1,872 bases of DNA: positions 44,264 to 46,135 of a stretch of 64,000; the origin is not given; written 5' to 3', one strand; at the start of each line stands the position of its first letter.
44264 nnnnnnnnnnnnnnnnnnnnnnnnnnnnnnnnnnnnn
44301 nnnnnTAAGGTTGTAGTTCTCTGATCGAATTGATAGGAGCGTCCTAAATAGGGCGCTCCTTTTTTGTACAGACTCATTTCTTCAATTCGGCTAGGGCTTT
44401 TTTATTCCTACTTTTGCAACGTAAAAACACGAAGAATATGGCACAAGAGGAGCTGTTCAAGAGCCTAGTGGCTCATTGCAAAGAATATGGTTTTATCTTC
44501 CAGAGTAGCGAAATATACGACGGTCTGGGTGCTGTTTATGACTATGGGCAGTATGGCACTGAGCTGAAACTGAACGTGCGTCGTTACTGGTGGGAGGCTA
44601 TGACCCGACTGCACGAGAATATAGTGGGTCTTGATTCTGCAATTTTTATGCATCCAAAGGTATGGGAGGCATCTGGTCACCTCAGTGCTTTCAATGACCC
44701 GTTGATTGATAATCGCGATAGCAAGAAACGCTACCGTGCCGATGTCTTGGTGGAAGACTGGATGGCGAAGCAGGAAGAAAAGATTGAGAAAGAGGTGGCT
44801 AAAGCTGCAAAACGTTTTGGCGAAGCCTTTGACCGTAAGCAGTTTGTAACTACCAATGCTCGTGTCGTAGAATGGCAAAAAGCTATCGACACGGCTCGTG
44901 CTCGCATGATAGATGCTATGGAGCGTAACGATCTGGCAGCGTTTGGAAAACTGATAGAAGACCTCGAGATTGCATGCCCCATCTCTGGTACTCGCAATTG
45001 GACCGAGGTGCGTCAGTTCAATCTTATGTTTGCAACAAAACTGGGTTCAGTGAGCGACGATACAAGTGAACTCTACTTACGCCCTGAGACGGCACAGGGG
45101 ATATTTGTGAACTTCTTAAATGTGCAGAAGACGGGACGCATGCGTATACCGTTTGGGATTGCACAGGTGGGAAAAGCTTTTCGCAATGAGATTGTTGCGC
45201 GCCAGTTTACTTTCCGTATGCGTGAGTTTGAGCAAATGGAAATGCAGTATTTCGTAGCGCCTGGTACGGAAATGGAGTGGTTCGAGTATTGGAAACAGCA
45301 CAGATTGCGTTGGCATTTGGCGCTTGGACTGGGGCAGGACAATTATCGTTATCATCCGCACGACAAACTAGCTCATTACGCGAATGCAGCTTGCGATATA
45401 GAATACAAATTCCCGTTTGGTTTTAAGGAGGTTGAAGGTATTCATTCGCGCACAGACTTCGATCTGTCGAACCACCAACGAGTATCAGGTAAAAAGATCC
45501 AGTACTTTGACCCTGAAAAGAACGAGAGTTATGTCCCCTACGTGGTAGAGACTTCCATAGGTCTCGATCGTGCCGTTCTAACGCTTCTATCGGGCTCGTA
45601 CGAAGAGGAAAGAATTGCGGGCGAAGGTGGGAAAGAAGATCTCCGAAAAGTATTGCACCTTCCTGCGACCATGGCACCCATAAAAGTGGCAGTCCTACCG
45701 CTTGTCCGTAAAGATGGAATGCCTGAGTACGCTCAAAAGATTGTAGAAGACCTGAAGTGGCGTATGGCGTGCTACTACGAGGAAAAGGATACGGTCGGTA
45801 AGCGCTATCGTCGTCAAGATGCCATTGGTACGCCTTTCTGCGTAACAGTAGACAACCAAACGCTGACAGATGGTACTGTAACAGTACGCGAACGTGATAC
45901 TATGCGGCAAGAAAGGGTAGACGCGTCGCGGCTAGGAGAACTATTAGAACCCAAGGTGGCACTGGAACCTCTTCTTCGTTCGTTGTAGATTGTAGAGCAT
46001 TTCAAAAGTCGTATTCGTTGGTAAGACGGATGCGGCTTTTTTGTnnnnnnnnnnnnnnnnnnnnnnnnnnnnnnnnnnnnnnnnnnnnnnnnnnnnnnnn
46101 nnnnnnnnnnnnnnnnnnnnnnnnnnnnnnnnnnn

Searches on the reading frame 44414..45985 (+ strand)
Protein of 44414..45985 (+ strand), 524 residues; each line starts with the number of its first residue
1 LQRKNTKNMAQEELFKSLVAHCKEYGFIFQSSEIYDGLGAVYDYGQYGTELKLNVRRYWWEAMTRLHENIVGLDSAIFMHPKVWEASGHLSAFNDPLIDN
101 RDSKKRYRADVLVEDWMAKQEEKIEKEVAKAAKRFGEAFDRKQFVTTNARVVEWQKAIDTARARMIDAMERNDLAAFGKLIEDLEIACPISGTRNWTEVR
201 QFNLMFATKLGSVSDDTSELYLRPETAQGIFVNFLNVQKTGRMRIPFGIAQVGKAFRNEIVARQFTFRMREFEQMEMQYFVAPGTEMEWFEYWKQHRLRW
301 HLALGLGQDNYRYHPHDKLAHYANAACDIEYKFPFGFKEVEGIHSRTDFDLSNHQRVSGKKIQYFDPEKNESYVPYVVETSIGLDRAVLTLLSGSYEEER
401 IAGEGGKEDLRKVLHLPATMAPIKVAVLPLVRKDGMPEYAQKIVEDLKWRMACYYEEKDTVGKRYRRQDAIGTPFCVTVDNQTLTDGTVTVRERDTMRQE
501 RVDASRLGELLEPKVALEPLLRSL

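Call 27: search_protein_families(library=pfam, proteins=[window:44414-45985:+])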
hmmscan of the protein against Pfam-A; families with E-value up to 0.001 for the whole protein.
window:44414-45985:+ (524 aa): 2 families
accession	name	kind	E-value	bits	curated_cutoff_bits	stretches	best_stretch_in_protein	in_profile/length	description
PF03129.25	HGTP_anticodon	-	1.1e-20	74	21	1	424-511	1-91/94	Anticodon binding domain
PF00587.30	tRNA-synt_2b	-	3.8e-11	43.8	29.3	1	214-393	4-177/179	tRNA synthetase class II core domain (G, H, P, S and T)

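Call 30: find_homologous_proteins(query=window:44414-45985:+, max_evalue=1e-100)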
Query window:44414-45985:+ (524 aa): 8000 proteins with E <= 1e-100 among 8000 candidates; the best 120 are listed.
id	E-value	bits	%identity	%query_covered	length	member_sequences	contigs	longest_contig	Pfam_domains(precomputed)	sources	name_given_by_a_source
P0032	0.0e+0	1126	93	98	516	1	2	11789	PF03129.26,PF00587.31,PF28494.1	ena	-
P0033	0.0e+0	1121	93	98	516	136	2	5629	PF03129.26,PF00587.31,PF28494.1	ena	-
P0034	0.0e+0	1065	88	98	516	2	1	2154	PF03129.26,PF00587.31,PF28494.1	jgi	-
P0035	0.0e+0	1050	86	98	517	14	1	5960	PF03129.26,PF00587.31,PF28494.1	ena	-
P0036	0.0e+0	1035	72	93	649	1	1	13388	PF03129.26,PF00587.31,PF28494.1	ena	-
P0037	1.1e-292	989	79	98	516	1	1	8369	PF03129.26,PF00587.31,PF28494.1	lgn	-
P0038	2.7e-289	978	80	98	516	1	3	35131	PF03129.26,PF00587.31,PF28494.1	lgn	-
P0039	1.5e-284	962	76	98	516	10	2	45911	PF03129.26,PF00587.31,PF28494.1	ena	-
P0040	1.6e-284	962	78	98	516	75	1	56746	PF03129.26,PF00587.31,PF28494.1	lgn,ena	-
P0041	4.9e-280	947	77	100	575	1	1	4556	PF03129.26,PF00587.31,PF28494.1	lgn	-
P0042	5.1e-279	944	77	100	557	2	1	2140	PF03129.26,PF00587.31,PF28494.1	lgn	-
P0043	5.2e-279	944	78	98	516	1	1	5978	PF03129.26,PF00587.31,PF28494.1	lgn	-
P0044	3.8e-278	941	78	98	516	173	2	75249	PF03129.26,PF00587.31,PF28494.1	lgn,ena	-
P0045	5.1e-278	941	75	98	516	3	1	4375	PF03129.26,PF00587.31,PF28494.1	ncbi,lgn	-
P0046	8.1e-277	937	78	98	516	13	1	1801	PF03129.26,PF00587.31,PF28494.1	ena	-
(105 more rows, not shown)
